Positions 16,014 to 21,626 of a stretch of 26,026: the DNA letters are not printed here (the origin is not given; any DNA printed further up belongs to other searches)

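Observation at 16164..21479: Stand-alone 1771-aa DUF4011–SF1 helicase–Vsr/DUF559 nuclease fusion: candidate single-gene antiphage (Hhe-like) system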

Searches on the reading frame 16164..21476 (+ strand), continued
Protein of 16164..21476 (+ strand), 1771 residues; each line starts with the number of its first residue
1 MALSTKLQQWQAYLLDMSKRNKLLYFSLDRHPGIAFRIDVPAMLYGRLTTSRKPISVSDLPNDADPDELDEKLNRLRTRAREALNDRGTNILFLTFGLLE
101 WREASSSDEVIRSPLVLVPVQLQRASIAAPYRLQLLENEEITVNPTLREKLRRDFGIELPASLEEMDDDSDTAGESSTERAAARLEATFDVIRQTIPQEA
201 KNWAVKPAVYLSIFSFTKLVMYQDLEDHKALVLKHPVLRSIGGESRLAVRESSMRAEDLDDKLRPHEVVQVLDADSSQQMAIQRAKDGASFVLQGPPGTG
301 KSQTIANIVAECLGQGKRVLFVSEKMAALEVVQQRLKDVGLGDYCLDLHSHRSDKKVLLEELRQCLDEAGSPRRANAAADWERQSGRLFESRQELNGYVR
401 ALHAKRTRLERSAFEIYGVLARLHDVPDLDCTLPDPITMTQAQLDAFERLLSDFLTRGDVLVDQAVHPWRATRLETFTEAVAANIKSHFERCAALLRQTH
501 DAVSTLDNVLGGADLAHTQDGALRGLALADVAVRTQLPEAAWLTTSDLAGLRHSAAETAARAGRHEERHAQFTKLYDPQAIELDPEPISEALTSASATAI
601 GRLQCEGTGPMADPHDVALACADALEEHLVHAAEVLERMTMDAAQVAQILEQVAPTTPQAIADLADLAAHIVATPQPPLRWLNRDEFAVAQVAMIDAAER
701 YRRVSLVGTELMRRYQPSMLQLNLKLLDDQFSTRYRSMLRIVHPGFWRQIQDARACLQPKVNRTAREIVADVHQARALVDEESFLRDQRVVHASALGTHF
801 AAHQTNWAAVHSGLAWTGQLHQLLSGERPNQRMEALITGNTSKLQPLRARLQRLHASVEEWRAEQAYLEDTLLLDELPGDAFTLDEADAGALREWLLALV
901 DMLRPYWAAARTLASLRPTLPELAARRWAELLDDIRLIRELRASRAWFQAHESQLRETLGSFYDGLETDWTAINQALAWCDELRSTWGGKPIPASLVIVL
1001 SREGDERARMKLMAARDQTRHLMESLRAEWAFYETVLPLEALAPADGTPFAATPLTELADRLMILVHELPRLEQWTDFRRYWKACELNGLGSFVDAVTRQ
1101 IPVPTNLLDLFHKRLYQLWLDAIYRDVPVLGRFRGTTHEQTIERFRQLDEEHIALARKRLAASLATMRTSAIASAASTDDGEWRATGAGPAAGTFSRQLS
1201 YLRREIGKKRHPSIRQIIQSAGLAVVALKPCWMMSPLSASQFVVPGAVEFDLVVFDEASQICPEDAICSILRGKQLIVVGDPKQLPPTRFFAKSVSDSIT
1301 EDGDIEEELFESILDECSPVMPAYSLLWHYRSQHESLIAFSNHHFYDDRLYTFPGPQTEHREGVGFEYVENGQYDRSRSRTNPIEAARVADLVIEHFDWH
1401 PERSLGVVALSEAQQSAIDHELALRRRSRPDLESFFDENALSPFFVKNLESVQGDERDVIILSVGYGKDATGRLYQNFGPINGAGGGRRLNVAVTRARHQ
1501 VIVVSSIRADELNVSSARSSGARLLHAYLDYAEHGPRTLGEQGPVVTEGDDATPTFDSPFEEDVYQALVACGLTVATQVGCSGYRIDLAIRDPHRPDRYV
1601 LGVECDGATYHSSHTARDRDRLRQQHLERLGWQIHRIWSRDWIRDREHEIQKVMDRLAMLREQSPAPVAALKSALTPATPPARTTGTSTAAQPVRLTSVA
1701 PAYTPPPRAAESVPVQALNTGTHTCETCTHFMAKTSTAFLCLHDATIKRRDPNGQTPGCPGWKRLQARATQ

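Call 11: find_homologous_proteins(query=window:16164-21476:+, max_evalue=1e-10)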
Query window:16164-21476:+ (1771 aa): 7792 proteins with E <= 1e-10 among 8000 candidates; the best 120 are listed.
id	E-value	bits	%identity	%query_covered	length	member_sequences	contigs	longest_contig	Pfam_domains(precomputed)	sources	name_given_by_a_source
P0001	0.0e+0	3999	99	100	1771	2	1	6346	PF13195.12,PF13087.13,PF13086.13,PF13604.13,PF13245.13,PF18741.8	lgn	-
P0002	0.0e+0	2248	58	100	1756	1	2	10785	PF13195.12,PF13087.13,PF13086.13,PF13604.13,PF13245.13,PF18741.8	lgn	-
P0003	0.0e+0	2133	57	100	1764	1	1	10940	PF13195.12,PF13087.13,PF13086.13,PF13604.13,PF13245.13,PF18741.8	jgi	jgi:very-short-patch-repair endonuclease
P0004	0.0e+0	2072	55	100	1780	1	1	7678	PF13195.12,PF13087.13,PF13086.13,PF13604.13,PF13245.13,PF18741.8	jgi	jgi:very-short-patch-repair endonuclease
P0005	0.0e+0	1495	45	100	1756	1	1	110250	PF13195.12,PF13087.13,PF13086.13,PF13604.13,PF13245.13,PF18741.8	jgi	jgi:very-short-patch-repair endonuclease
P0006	0.0e+0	1452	45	94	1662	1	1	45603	PF13195.12,PF13087.13,PF13086.13,PF13604.13,PF13245.13,PF18741.8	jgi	jgi:very-short-patch-repair endonuclease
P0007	0.0e+0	1437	44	100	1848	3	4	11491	PF13195.12,PF13087.13,PF13086.13,PF13604.13,PF13245.13,PF18741.8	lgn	-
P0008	0.0e+0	1421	43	100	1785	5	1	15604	PF13195.12,PF13087.13,PF13086.13,PF13604.13,PF13245.13,PF18741.8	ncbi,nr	ncbi:MAG TPA: DUF4011 domain-containing protein [Ktedonobacterales bacterium]|nr:DUF4011 domain-cont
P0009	0.0e+0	1416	43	100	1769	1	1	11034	PF13195.12,PF13087.13,PF13086.13,PF13604.13,PF13245.13,PF18741.8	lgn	-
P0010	0.0e+0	1410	45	96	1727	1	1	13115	PF13195.12,PF13087.13,PF13086.13,PF13604.13,PF13245.13,PF18741.8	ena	-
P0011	0.0e+0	1397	45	93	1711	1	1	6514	PF13195.12,PF13087.13,PF13086.13,PF13604.13,PF13245.13,PF18741.8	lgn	-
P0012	0.0e+0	1387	42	99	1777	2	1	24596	PF13195.12,PF13087.13,PF13086.13,PF13604.13,PF13245.13,PF18741.8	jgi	jgi:very-short-patch-repair endonuclease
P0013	0.0e+0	1387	44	100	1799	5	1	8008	PF13195.12,PF13087.13,PF13086.13,PF13604.13,PF13245.13,PF18741.8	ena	-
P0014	0.0e+0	1377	45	94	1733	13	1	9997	PF13195.12,PF13087.13,PF13086.13,PF13604.13,PF13245.13,PF18741.8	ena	-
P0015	0.0e+0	1341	43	100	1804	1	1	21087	PF13195.12,PF13087.13,PF13086.13,PF13604.13,PF13245.13,PF18741.8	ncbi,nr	ncbi:MAG TPA: DUF4011 domain-containing protein [Ktedonobacterales bacterium]|nr:DUF4011 domain-cont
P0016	0.0e+0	1340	43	99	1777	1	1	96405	PF13195.12,PF13087.13,PF13086.13,PF13604.13,PF13245.13,PF18741.8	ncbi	ncbi:MAG TPA: DUF4011 domain-containing protein [Ktedonobacterales bacterium]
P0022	0.0e+0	1309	40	100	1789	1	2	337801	PF13195.12,PF13087.13,PF13086.13,PF13604.13,PF13245.13,PF18741.8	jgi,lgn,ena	-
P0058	0.0e+0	1069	38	94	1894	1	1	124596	PF11784.14,PF13195.12,PF13087.13,PF13086.13,PF13604.13,PF13245.13,PF18741.8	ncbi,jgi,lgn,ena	jgi:very-short-patch-repair endonuclease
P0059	0.0e+0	1045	38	92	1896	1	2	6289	PF11784.14,PF13195.12,PF13087.13,PF13086.13,PF13245.13,PF18741.8,PF09848.16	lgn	-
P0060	0.0e+0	1043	37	94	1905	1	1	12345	PF11784.14,PF13195.12,PF13087.13,PF13086.13,PF13604.13,PF13245.13,PF18741.8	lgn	-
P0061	0.0e+0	1027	37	95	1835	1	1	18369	PF11784.14,PF13195.12,PF13087.13,PF13086.13,PF13245.13,PF18741.8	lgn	-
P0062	0.0e+0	1023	44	42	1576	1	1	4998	PF11784.14,PF13195.12,PF13087.13,PF13086.13,PF13604.13,PF13245.13,PF18741.8,PF09848.16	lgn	-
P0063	0.0e+0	1022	37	94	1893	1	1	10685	PF11784.14,PF13195.12,PF13087.13,PF13086.13,PF13604.13,PF13245.13,PF18741.8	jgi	jgi:very-short-patch-repair endonuclease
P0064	0.0e+0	1013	37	96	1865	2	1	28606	PF11784.14,PF13195.12,PF13087.13,PF13086.13,PF13604.13,PF13245.13,PF18741.8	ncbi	-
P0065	5.5e-298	1010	45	43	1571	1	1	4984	PF11784.14,PF13195.12,PF13087.13,PF13086.13,PF13604.13,PF13245.13,PF18741.8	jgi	-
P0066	3.2e-297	1008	36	94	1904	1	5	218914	PF11784.14,PF13195.12,PF13087.13,PF13086.13,PF13604.13,PF13245.13,PF18741.8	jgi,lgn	jgi:very-short-patch-repair endonuclease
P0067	1.3e-296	1006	43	43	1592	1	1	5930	PF11784.14,PF13195.12,PF13087.13,PF13086.13,PF13604.13,PF13245.13,PF18741.8,PF09848.16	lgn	-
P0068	1.8e-296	1005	37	95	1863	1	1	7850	PF11784.14,PF13195.12,PF13087.13,PF13086.13,PF13604.13,PF13245.13,PF18741.8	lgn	-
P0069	2.4e-294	998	36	93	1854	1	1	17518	PF11784.14,PF13195.12,PF13087.13,PF13086.13,PF13604.13,PF13245.13,PF18741.8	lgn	-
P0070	2.6e-293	995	37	95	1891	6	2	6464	PF11784.14,PF13195.12,PF13087.13,PF13086.13,PF13604.13,PF13245.13,PF18741.8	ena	-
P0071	9.2e-293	993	44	45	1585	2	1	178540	PF11784.14,PF13195.12,PF13087.13,PF13086.13,PF13604.13,PF13245.13,PF18741.8,PF09848.16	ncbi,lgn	-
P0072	2.4e-292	991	38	95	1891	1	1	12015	PF11784.14,PF13195.12,PF13087.13,PF13086.13,PF13604.13,PF13245.13,PF18741.8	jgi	jgi:very-short-patch-repair endonuclease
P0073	3.2e-292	991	47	39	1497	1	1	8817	PF11784.14,PF13195.12,PF13087.13,PF13086.13,PF13604.13,PF13245.13,PF18741.8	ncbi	-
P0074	9.3e-291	986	36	96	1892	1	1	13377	PF11784.14,PF13195.12,PF13087.13,PF13086.13,PF13604.13,PF13245.13,PF18741.8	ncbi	-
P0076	3.2e-290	984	39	93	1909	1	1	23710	PF11784.14,PF13195.12,PF13087.13,PF13086.13,PF13245.13,PF18741.8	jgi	jgi:very-short-patch-repair endonuclease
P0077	7.0e-285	967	35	94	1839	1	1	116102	PF11784.14,PF13195.12,PF13087.13,PF13086.13,PF13604.13,PF13245.13,PF18741.8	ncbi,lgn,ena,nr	ncbi:MAG: superfamily I DNA/RNA helicase [Bacillota bacterium]|nr:MAG: superfamily I DNA/RNA helicas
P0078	3.9e-284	964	39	90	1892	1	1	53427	PF11784.14,PF13195.12,PF13087.13,PF13086.13,PF13604.13,PF13245.13,PF18741.8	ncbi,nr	ncbi:MAG: DUF3320 domain-containing protein [Chloroflexi bacterium]|nr:DUF3320 domain-containing pro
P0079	8.2e-283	960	45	41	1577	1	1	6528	PF11784.14,PF13195.12,PF13087.13,PF13086.13,PF18741.8,PF09848.16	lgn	-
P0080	2.5e-282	958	36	96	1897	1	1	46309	PF11784.14,PF13195.12,PF13087.13,PF13086.13,PF13604.13,PF13245.13,PF18741.8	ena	-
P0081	3.4e-282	958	36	94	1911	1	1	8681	PF11784.14,PF13195.12,PF13087.13,PF13086.13,PF18741.8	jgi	jgi:very-short-patch-repair endonuclease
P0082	4.1e-282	958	41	52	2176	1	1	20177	PF11784.14,PF13195.12,PF13087.13,PF13086.13,PF13245.13,PF18741.8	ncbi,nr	ncbi:MAG: DUF3320 domain-containing protein [Armatimonadetes bacterium]|nr:DUF3320 domain-containing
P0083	2.3e-281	955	40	51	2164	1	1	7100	PF11784.14,PF13195.12,PF13087.13,PF13086.13,PF13245.13,PF18741.8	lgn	-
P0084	2.6e-280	952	41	43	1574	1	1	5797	PF11784.14,PF13195.12,PF13087.13,PF13086.13,PF13604.13,PF13245.13,PF18741.8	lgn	-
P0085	2.3e-279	948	36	93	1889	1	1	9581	PF11784.14,PF13195.12,PF13087.13,PF13086.13,PF13604.13,PF13245.13,PF18741.8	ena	-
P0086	1.1e-278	946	43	42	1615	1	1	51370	PF11784.14,PF13195.12,PF04480.19,PF13087.13,PF13086.13,PF13604.13,PF13245.13,PF18741.8,PF09848.16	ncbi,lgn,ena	-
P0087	1.2e-278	946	34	94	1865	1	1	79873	PF11784.14,PF13195.12,PF13087.13,PF13086.13,PF13604.13,PF13245.13,PF18741.8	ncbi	-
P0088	1.7e-278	946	34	94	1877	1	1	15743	PF11784.14,PF13195.12,PF13087.13,PF13086.13,PF13245.13,PF18741.8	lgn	-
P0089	1.8e-278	945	43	43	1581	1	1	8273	PF11784.14,PF13195.12,PF13087.13,PF13086.13,PF13604.13,PF13245.13,PF18741.8,PF09848.16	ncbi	-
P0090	2.8e-278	945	33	95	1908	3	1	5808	PF11784.14,PF13195.12,PF13087.13,PF13086.13,PF13245.13,PF18741.8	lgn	-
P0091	3.4e-278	945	37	90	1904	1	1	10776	PF11784.14,PF13195.12,PF13087.13,PF13086.13,PF13604.13,PF13245.13,PF18741.8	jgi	jgi:very-short-patch-repair endonuclease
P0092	7.3e-278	943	36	95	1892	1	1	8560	PF11784.14,PF13195.12,PF13087.13,PF13086.13,PF13604.13,PF13245.13,PF18741.8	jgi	jgi:hypothetical protein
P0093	7.8e-278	943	36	94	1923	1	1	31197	PF11784.14,PF13195.12,PF13087.13,PF13086.13,PF13604.13,PF13245.13,PF18741.8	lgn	-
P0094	6.1e-277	940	33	93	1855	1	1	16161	PF11784.14,PF13195.12,PF13087.13,PF13086.13,PF13604.13,PF13245.13,PF18741.8,PF09848.16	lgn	-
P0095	1.5e-276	939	38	90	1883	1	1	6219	PF11784.14,PF13195.12,PF13087.13,PF13086.13,PF13604.13,PF13245.13,PF18741.8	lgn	-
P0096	2.7e-276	938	45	40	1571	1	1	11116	PF11784.14,PF13195.12,PF13087.13,PF13086.13,PF13604.13,PF13245.13,PF18741.8,PF09848.16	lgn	-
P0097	3.2e-276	938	34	96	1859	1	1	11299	PF11784.14,PF13195.12,PF13087.13,PF13086.13,PF13245.13,PF18741.8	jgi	jgi:hypothetical protein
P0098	3.7e-276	938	34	96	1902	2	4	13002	PF11784.14,PF13195.12,PF13087.13,PF13086.13,PF13245.13,PF18741.8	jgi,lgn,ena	-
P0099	5.2e-276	937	42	41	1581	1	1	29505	PF11784.14,PF13195.12,PF13087.13,PF13086.13,PF13604.13,PF13245.13,PF18741.8,PF09848.16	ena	-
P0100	8.6e-276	937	34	93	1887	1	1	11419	PF11784.14,PF13195.12,PF13087.13,PF13086.13,PF18741.8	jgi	jgi:superfamily I DNA and/or RNA helicase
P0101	1.1e-275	936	37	95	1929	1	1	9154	PF11784.14,PF13195.12,PF13087.13,PF13086.13,PF13604.13,PF13245.13,PF18741.8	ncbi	-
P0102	2.8e-275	935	35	93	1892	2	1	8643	PF11784.14,PF13195.12,PF13087.13,PF13086.13,PF13245.13,PF18741.8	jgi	jgi:hypothetical protein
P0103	3.7e-275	934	34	93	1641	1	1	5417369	PF13195.12,PF13087.13,PF13086.13,PF13604.13,PF13245.13,PF18741.8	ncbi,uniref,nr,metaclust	ncbi:DUF4011 domain-containing protein [Paenibacillus sp. GP183]|uniref:DUF4011 domain-containing pr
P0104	4.8e-275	934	33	93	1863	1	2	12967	PF11784.14,PF13195.12,PF13087.13,PF13086.13,PF13245.13,PF18741.8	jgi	jgi:superfamily I DNA and/or RNA helicase/very-short-patch-repair endonuclease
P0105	5.6e-275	934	34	95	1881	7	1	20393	PF11784.14,PF13195.12,PF13087.13,PF13086.13,PF13604.13,PF13245.13,PF18741.8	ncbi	ncbi:MAG: DUF3320 domain-containing protein [Candidatus Bathyarchaeia archaeon]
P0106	8.0e-275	933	36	94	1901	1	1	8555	PF11784.14,PF13195.12,PF04480.19,PF13087.13,PF13086.13,PF13245.13,PF18741.8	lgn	-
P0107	7.2e-274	930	34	93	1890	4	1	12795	PF11784.14,PF13195.12,PF13087.13,PF13086.13,PF13245.13,PF18741.8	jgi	jgi:hypothetical protein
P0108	1.1e-273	930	36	96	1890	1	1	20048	PF11784.14,PF13195.12,PF13087.13,PF13086.13,PF13604.13,PF13245.13,PF18741.8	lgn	-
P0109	1.3e-273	929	35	96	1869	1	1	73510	PF11784.14,PF13195.12,PF13087.13,PF13086.13,PF13604.13,PF13245.13,PF18741.8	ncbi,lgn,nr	ncbi:MAG: DUF3320 domain-containing protein [Chloroflexi bacterium]|nr:DUF3320 domain-containing pro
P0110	1.7e-273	929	35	94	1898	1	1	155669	PF11784.14,PF13195.12,PF04480.19,PF13087.13,PF13086.13,PF13604.13,PF13245.13,PF18741.8,PF09848.16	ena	-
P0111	2.0e-273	929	35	93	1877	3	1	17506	PF11784.14,PF13195.12,PF13087.13,PF13086.13,PF13604.13,PF13245.13,PF18741.8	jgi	jgi:very-short-patch-repair endonuclease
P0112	2.2e-273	929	44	41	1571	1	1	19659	PF11784.14,PF13195.12,PF13087.13,PF13086.13,PF13604.13,PF13245.13,PF18741.8,PF09848.16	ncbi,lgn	-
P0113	3.8e-273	928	34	94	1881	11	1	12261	PF11784.14,PF13195.12,PF13087.13,PF13086.13,PF13604.13,PF13245.13,PF18741.8,PF09848.16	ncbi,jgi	jgi:very-short-patch-repair endonuclease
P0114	4.4e-273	928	35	95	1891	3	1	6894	PF11784.14,PF13195.12,PF13087.13,PF13086.13,PF13245.13,PF18741.8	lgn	-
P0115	6.0e-273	927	35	91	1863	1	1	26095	PF11784.14,PF13195.12,PF13087.13,PF13086.13,PF13245.13,PF18741.8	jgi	jgi:very-short-patch-repair endonuclease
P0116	6.7e-273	927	45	46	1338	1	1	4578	PF11784.14,PF04480.19,PF13087.13,PF13086.13,PF13604.13,PF13245.13,PF18741.8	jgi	jgi:very-short-patch-repair endonuclease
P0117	1.1e-272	926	34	93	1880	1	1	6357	PF11784.14,PF13195.12,PF13087.13,PF13086.13,PF18741.8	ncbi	-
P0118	1.7e-272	926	35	97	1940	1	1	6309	PF11784.14,PF13195.12,PF13087.13,PF13086.13,PF13245.13,PF18741.8,PF09848.16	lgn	-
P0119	1.8e-272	926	33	95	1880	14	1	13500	PF11784.14,PF13195.12,PF13087.13,PF13086.13,PF18741.8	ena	-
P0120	5.1e-272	924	36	96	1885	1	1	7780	PF11784.14,PF13195.12,PF13087.13,PF13086.13,PF13604.13,PF13245.13,PF18741.8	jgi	jgi:very-short-patch-repair endonuclease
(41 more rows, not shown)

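Call 18: find_encoding_contigs(protein=window:16164-21476:+, flank=10000, max_places=6)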
Protein window:16164-21476:+ (1771 aa): no gene with exactly this product is on record in the collection.

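Call 20: find_related_loci(query=window:16164-21476:+, collection=genome_contigs, flank=10000)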
Query window:16164-21476:+ (1771 aa) in genome_contigs; peptide patterns used: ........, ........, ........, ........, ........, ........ (x = any residue, [..] = any of these).
61 stretches matched a pattern, but none encodes a relative of the query by tblastn (E <= 1e-3).
